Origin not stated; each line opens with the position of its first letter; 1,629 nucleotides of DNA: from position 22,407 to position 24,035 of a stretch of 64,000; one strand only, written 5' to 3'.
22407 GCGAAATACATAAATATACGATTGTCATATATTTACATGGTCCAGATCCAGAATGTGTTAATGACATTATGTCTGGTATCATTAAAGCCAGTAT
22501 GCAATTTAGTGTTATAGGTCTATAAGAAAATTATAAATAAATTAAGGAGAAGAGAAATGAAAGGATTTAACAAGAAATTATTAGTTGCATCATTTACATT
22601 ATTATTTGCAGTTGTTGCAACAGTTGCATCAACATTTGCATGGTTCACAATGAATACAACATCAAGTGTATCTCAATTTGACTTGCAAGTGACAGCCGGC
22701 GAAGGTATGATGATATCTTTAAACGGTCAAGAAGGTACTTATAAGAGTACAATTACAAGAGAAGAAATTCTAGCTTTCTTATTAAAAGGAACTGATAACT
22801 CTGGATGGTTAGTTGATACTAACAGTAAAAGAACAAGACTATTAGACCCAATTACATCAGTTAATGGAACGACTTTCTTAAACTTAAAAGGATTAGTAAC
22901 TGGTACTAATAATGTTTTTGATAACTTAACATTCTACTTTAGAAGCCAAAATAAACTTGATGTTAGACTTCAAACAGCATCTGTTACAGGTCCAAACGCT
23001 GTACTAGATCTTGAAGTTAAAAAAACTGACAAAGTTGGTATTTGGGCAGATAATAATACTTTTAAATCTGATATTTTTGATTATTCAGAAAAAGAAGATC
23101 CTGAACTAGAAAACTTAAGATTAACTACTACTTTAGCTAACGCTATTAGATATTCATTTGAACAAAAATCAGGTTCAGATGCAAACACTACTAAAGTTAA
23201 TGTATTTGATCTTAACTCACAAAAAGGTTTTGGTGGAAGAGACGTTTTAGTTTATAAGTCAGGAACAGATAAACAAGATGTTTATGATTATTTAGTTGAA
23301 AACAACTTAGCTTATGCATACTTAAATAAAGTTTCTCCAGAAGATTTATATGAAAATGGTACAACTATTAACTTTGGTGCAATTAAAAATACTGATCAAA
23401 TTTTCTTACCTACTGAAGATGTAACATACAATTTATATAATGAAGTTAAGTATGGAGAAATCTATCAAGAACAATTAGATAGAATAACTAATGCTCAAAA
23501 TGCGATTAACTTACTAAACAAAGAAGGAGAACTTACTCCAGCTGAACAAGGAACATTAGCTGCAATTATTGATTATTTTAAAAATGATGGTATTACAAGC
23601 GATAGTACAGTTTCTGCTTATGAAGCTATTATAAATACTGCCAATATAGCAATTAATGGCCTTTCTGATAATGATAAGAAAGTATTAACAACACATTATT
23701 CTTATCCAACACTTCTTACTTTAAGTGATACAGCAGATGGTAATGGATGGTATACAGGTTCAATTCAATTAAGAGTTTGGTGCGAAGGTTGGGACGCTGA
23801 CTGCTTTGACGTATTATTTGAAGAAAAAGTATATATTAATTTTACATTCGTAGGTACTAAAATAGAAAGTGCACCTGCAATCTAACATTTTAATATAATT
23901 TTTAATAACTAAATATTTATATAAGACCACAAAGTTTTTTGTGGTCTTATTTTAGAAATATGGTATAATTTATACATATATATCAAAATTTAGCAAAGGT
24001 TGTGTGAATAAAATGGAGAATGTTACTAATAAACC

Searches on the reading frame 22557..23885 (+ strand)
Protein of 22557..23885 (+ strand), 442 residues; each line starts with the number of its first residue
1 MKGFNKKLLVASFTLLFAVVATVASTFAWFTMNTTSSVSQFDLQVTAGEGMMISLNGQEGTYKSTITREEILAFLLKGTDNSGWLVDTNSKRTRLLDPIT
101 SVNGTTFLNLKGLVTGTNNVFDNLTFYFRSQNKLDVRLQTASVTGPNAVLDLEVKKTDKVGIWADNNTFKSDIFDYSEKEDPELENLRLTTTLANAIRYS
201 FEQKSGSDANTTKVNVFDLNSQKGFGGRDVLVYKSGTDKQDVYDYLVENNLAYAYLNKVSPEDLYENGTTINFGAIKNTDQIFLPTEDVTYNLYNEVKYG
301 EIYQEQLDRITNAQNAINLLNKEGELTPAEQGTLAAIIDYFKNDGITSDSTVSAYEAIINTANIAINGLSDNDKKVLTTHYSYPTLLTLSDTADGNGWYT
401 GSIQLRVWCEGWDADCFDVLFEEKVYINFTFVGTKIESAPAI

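Call 8: search_protein_families(library=pfam, proteins=[window:22557-23885:+], max_evalue=0.01)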
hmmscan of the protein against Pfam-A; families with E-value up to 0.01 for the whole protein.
window:22557-23885:+ (442 aa): 0 families

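Call 11: search_protein_families(library=ncbifam, proteins=[window:22557-23885:+], max_evalue=0.01)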
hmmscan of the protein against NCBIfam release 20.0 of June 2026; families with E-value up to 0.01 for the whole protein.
window:22557-23885:+ (442 aa): 0 families

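Call 31: find_homologous_proteins(query=window:22557-23885:+, max_evalue=0.00001)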
Query window:22557-23885:+ (442 aa): 39 proteins with E <= 0.00001 among 8000 candidates.
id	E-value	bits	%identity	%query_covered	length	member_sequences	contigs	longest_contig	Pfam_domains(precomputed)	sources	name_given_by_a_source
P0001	3.9e-289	976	100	100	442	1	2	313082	-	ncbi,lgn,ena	-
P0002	1.6e-26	111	33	56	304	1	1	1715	-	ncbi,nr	ncbi:MAG: hypothetical protein GX670_06405, partial [Bacteroidales bacterium]|nr:hypothetical protei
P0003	5.3e-19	86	29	59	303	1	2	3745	-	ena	-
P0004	6.8e-16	76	35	36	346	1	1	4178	-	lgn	-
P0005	3.2e-15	74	31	36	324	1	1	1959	-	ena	-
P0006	4.4e-15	74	26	57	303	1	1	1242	-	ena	-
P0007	5.9e-15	73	28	35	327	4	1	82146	-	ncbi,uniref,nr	ncbi:hypothetical protein N7603_05380 [Acholeplasma vituli]|uniref:SipW-cognate class signal peptide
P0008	6.9e-15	73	35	33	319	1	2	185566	-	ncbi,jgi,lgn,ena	-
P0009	9.7e-15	72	36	36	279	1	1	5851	-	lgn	-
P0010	2.3e-14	71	29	37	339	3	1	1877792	-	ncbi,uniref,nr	ncbi:conserved hypothetical protein [Paracholeplasma brassicae]|uniref:Uncharacterized protein n=1 T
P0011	6.5e-14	70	28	52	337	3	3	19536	-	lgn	-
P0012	9.0e-14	69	46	13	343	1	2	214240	-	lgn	-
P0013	1.4e-13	69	31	31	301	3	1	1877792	-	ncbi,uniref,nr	ncbi:hypothetical protein [Paracholeplasma brassicae]|uniref:hypothetical protein n=1 Tax=Acholeplas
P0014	2.1e-13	68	32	33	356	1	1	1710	-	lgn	-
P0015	3.2e-13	67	32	35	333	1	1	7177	-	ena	-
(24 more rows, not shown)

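Call 32: find_encoding_contigs(protein=P0001, flank=2500, max_places=4)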
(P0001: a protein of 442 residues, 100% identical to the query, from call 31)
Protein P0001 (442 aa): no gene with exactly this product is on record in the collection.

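Call 34: find_homologous_proteins(query=P0042, max_evalue=0.001)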
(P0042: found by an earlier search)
Query P0042 (225 aa): 12 proteins with E <= 0.001 among 361 candidates.
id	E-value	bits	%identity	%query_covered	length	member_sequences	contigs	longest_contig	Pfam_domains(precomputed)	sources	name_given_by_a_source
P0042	1.4e-141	487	100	100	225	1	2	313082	-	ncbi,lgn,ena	-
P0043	5.9e-36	142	41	88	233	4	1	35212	-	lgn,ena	-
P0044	2.4e-32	130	41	78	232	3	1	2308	-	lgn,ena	-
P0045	7.3e-32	129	39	89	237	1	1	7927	-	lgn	-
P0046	1.4e-31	128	37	95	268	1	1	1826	-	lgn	-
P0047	5.4e-31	126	43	75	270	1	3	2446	-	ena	-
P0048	4.6e-30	123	35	87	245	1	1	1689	-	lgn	-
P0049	1.9e-29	121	31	98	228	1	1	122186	-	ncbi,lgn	-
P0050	6.6e-27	113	37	96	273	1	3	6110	-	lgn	-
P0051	7.5e-27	112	39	84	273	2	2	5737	-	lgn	-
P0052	2.2e-19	88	36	73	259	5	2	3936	-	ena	-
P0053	2.2e-18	85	32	82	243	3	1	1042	-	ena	-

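Call 35: find_encoding_contigs(protein=P0043, flank=6000, max_places=3)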
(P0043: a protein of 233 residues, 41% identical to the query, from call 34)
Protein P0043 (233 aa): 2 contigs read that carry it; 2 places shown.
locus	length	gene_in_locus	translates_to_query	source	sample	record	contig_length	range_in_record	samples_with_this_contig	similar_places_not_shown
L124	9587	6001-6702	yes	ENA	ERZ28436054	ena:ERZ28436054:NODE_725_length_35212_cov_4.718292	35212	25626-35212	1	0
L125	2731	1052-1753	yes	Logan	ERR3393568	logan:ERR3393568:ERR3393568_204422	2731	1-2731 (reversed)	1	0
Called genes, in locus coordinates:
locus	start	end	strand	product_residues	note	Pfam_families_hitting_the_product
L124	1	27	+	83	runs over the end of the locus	PF06857:ACP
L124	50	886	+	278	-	PF03328:HpcH_HpaI, PF15617:C-C_Bond_Lyase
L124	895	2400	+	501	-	PF04223:CitF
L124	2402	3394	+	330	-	PF00583:Acetyltransf_1 (weak), PF08218:Citrate_ly_lig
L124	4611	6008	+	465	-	PF13487:HD_5, PF01966:HD, PF00563:EAL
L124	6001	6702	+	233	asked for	-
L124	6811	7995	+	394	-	-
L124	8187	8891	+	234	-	-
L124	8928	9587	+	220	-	?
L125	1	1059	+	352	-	?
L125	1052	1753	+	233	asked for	-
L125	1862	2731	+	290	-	?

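Call 36: find_encoding_contigs(protein=P0049, flank=6000, max_places=3)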
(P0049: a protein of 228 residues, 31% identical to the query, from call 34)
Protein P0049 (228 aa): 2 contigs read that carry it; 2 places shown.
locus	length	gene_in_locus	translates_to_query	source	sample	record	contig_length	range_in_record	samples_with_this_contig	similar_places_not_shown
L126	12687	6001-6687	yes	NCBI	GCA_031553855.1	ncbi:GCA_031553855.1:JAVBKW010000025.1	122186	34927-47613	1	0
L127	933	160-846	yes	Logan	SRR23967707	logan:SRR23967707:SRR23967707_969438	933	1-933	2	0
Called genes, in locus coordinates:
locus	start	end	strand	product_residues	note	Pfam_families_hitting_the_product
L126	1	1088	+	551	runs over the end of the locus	PF00990:GGDEF, PF00563:EAL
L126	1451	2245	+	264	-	PF00142:Fer4_NifH (faint), PF01656:CbiA, PF02374:ArsA_ATPase, PF06564:CBP_BcsQ (faint), PF09140:MipZ (weak), PF10609:ParA, PF13614:AAA_31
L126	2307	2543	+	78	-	PF03776:MinE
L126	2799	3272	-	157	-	PF02142:MGS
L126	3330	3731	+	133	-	-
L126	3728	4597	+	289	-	PF13398:Peptidase_M50B (weak), PF02163:Peptidase_M50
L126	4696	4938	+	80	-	PF02604:PhdYeFM_antitox (weak)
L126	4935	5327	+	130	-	PF02661:Fic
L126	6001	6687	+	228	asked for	-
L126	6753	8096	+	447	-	-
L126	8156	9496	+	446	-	-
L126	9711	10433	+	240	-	-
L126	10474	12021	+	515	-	-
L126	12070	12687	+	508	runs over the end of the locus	PF09823:DUF2357 (weak)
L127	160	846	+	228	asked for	-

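Call 37: find_encoding_contigs(protein=P0045, flank=6000, max_places=3)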
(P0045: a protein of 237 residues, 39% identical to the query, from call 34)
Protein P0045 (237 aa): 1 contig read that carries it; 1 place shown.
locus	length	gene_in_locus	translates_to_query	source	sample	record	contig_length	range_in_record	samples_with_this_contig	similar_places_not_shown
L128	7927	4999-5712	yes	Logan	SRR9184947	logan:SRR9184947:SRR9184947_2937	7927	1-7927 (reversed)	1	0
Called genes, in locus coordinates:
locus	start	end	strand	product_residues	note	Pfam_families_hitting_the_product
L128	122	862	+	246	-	PF01975:SurE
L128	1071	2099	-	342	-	PF01212:Beta_elim_lyase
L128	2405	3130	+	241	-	PF01844:HNH, PF14279:HNH_5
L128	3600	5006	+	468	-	PF01966:HD (weak)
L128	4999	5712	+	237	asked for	-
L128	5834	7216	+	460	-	-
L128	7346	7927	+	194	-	?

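Call 49: find_encoding_contigs(protein=P0050, flank=4000, max_places=3)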
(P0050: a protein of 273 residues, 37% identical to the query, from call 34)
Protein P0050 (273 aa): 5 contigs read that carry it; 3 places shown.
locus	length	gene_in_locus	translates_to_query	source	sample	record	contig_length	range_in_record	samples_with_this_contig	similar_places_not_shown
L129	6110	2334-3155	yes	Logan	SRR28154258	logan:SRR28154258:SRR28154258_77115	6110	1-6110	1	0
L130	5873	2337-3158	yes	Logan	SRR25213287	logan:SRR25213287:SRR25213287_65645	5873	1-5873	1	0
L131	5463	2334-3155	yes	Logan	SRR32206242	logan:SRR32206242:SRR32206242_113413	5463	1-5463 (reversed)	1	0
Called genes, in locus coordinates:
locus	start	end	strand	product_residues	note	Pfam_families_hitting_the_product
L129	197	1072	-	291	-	PF04055:Radical_SAM, PF16199:Radical_SAM_C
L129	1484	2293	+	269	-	-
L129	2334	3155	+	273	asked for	-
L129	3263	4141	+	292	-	-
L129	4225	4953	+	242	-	-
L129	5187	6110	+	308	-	?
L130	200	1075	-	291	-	PF04055:Radical_SAM, PF16199:Radical_SAM_C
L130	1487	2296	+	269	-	-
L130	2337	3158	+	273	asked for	-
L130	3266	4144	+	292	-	-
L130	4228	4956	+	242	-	-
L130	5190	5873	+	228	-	?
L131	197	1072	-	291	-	PF04055:Radical_SAM, PF16199:Radical_SAM_C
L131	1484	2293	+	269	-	-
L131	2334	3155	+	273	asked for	-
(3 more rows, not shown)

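Call 50: find_encoding_contigs(protein=P0051, flank=4000, max_places=3)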
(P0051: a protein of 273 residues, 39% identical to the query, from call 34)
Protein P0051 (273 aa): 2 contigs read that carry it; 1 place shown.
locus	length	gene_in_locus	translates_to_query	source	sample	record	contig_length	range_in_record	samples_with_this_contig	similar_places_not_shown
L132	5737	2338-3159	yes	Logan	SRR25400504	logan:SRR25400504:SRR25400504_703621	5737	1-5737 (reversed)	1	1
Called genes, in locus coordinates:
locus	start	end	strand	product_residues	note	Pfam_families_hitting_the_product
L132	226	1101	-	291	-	PF04055:Radical_SAM, PF16199:Radical_SAM_C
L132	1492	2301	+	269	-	-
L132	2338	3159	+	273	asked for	-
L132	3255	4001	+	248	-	-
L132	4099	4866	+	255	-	-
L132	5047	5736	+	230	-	?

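Call 51: find_encoding_contigs(protein=P0044, flank=4000, max_places=3)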
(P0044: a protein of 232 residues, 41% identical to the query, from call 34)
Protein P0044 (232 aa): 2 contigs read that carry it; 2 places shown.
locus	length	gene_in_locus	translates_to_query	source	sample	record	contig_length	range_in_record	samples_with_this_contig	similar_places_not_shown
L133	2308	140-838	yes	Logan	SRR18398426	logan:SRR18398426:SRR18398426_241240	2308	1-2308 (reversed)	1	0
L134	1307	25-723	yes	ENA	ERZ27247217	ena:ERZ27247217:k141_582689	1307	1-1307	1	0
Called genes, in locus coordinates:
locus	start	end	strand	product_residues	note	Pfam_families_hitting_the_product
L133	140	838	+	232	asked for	-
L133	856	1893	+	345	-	-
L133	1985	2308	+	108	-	?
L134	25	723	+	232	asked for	-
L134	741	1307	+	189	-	?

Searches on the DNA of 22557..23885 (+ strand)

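Call 38: search_rna_families(sources=[L124, L125, L126, L128], threshold=gathering, show_alignments=3)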
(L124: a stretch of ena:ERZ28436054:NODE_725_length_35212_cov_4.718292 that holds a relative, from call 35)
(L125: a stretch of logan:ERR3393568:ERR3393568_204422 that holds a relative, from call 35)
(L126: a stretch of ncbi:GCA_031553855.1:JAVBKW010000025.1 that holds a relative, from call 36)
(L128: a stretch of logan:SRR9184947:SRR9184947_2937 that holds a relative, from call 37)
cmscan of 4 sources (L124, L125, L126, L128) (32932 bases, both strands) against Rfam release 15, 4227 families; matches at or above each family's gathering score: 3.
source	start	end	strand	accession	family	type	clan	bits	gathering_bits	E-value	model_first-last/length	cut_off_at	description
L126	5747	5837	+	RF01051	c-di-GMP-I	Cis-reg; riboswitch;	CL00126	65.8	35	6.3e-11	1-87/87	no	c-di-GMP-I riboswitch aptamer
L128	3283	3356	+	RF01051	c-di-GMP-I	Cis-reg; riboswitch;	CL00126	60.7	35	1.1e-09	1-87/87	no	c-di-GMP-I riboswitch aptamer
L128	3412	3486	+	RF01051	c-di-GMP-I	Cis-reg; riboswitch;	CL00126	50.4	35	3.6e-07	1-87/87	no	c-di-GMP-I riboswitch aptamer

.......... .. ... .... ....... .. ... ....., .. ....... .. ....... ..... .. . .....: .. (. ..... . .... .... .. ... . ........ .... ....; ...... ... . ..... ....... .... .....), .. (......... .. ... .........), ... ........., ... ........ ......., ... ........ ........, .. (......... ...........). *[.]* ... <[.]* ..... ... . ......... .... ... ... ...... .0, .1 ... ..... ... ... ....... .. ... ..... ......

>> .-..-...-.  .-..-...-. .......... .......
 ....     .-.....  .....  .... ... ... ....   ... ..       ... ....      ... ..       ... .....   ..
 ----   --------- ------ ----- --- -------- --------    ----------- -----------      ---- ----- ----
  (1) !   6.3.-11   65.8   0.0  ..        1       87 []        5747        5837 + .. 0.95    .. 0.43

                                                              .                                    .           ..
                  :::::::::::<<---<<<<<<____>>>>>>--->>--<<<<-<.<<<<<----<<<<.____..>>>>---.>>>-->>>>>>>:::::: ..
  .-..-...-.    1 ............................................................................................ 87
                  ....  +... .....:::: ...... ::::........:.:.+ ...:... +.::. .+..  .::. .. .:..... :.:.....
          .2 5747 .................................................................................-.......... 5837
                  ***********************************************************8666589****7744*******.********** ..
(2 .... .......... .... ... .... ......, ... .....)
